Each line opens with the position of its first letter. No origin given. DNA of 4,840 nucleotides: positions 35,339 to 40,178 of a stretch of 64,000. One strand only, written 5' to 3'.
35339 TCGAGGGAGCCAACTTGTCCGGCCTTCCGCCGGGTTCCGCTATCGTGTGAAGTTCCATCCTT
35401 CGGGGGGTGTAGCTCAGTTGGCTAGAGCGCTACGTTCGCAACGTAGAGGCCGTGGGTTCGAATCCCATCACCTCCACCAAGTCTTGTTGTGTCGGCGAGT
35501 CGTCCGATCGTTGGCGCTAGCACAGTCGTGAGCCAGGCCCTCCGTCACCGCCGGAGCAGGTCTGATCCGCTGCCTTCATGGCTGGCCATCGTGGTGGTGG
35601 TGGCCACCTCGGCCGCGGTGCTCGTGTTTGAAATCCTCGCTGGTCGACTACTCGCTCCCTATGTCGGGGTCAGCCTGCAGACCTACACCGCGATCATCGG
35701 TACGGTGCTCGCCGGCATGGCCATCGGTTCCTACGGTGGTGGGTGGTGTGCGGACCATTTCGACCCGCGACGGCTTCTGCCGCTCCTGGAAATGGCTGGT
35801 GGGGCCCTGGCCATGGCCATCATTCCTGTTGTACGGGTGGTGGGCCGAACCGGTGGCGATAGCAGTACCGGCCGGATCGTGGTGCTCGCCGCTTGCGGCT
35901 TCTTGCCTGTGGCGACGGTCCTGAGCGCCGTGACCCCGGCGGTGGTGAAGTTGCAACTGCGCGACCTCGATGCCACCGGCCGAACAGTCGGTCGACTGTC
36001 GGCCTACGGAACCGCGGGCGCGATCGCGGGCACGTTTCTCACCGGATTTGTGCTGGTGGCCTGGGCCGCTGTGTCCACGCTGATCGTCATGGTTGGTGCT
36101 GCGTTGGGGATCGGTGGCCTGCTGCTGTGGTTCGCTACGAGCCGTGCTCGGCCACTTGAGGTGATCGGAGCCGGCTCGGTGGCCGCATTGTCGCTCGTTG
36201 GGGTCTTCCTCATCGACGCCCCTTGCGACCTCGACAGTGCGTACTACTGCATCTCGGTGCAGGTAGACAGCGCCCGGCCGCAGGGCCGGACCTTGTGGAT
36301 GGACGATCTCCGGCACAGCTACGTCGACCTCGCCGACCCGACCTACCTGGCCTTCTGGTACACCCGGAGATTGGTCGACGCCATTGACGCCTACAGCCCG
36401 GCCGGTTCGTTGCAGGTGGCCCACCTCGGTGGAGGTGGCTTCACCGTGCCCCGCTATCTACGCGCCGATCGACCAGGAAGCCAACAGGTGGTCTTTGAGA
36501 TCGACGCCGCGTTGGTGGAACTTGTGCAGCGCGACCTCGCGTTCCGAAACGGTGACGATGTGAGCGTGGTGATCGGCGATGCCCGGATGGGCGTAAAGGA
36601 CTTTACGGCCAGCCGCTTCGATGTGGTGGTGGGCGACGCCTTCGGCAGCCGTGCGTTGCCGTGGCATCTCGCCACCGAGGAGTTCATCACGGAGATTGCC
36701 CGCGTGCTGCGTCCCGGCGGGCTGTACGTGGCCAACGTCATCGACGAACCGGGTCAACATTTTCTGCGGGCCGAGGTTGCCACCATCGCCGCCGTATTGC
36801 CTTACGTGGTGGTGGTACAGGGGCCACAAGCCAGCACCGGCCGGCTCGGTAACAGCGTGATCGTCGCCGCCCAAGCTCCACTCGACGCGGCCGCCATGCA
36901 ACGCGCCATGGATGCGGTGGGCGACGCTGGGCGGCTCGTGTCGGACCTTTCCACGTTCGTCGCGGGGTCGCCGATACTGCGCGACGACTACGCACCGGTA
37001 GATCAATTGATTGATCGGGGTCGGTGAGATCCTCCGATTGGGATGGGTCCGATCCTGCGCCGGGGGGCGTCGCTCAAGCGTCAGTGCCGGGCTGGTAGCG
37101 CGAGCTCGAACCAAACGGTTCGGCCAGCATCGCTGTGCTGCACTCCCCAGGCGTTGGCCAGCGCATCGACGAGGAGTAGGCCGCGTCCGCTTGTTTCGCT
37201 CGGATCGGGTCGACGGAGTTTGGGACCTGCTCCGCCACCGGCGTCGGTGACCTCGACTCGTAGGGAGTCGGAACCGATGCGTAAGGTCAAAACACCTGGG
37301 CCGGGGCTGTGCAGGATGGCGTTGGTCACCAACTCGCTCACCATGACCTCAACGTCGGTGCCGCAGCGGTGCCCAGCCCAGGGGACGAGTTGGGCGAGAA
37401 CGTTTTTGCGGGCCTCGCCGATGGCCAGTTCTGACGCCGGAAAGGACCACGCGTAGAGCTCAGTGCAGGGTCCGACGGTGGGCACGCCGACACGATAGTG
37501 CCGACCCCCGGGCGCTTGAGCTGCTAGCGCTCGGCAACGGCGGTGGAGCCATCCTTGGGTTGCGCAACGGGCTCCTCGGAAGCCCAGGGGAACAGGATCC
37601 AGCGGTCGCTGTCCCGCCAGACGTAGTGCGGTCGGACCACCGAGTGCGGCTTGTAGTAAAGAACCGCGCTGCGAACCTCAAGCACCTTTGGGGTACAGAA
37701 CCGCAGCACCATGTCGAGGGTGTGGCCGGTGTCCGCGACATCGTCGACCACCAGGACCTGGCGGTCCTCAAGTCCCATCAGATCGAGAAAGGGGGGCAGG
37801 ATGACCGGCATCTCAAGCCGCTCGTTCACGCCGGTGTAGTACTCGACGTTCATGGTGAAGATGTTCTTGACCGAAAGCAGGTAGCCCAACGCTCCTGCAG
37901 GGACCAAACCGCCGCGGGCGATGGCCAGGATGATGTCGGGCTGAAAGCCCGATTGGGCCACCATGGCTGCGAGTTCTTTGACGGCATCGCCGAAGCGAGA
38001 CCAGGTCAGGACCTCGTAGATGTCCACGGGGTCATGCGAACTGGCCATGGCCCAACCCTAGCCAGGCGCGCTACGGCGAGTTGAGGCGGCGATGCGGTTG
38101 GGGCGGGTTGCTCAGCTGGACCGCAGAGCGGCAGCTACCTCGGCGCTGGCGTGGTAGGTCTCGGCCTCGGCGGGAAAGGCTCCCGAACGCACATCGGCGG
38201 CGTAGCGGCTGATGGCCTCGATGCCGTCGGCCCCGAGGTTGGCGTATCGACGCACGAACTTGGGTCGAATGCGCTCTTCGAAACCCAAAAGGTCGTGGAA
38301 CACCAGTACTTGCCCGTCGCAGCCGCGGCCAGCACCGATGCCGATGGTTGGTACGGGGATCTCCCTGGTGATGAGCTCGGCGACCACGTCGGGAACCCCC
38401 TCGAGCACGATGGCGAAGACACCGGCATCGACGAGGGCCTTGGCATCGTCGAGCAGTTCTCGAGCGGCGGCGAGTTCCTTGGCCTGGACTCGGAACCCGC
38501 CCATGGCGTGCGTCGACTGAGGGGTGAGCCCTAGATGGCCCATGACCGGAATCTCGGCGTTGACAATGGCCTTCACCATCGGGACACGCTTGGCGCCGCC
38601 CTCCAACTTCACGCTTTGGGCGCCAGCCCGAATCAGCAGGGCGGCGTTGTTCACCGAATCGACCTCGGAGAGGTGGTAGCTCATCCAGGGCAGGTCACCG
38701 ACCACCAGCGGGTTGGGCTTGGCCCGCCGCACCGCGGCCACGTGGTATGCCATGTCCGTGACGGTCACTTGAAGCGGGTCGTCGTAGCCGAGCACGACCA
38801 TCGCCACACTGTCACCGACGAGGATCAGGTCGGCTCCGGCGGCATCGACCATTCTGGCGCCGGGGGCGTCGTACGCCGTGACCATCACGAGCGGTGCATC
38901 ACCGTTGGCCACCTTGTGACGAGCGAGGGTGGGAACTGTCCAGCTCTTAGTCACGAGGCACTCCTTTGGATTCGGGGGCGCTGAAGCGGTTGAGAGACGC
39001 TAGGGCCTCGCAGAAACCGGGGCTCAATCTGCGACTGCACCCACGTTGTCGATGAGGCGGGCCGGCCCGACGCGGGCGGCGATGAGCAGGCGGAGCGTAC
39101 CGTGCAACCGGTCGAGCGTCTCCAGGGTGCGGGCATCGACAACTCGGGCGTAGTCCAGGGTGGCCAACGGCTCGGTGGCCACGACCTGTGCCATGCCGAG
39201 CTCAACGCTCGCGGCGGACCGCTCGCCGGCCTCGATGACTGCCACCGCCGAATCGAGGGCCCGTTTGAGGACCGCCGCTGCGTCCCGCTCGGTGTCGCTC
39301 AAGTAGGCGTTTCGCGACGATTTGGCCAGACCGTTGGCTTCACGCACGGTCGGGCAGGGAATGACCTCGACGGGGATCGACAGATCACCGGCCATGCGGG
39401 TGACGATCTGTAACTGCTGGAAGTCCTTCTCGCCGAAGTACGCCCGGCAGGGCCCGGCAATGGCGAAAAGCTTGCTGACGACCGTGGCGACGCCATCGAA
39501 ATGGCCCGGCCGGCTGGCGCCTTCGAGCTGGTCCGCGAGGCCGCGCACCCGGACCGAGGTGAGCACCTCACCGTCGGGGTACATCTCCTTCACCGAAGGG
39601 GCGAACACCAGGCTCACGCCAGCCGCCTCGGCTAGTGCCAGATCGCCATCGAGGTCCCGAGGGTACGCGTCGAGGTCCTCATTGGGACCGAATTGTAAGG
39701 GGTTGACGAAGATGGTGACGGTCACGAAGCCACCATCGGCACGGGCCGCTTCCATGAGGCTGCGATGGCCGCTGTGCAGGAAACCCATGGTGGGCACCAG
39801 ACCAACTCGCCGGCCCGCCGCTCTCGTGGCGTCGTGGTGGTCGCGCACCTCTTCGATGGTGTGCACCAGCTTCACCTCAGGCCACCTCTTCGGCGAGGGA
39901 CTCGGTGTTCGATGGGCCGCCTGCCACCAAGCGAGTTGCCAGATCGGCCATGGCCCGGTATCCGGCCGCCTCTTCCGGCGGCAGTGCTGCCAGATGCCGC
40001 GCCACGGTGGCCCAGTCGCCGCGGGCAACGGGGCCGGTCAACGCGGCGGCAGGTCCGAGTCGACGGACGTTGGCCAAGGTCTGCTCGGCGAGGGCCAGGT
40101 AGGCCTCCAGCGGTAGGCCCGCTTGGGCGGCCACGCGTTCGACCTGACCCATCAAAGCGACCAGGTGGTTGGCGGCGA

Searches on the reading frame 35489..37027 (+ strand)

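Call 69: search_protein_families(library=pfam, proteins=[window:35489-37027:+], max_evalue=0.0001)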
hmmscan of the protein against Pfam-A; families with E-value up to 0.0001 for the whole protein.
window:35489-37027:+ (512 aa): 1 family
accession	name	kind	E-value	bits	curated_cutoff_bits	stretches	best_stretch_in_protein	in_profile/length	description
PF08241.18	Methyltransf_11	-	2.4e-05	25.3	21.2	1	314-414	4-94/95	Methyltransferase domain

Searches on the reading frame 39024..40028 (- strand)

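Call 69: search_protein_families(library=pfam, proteins=[window:39024-40028:-], max_evalue=0.0001)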
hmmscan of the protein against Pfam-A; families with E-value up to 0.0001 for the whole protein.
window:39024-40028:- (334 aa): 1 family
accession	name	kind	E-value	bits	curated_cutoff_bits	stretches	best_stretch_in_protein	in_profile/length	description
PF02569.21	Pantoate_ligase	-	1.6e-101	339.4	20.7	1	54-329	2-267/268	Pantoate-beta-alanine ligase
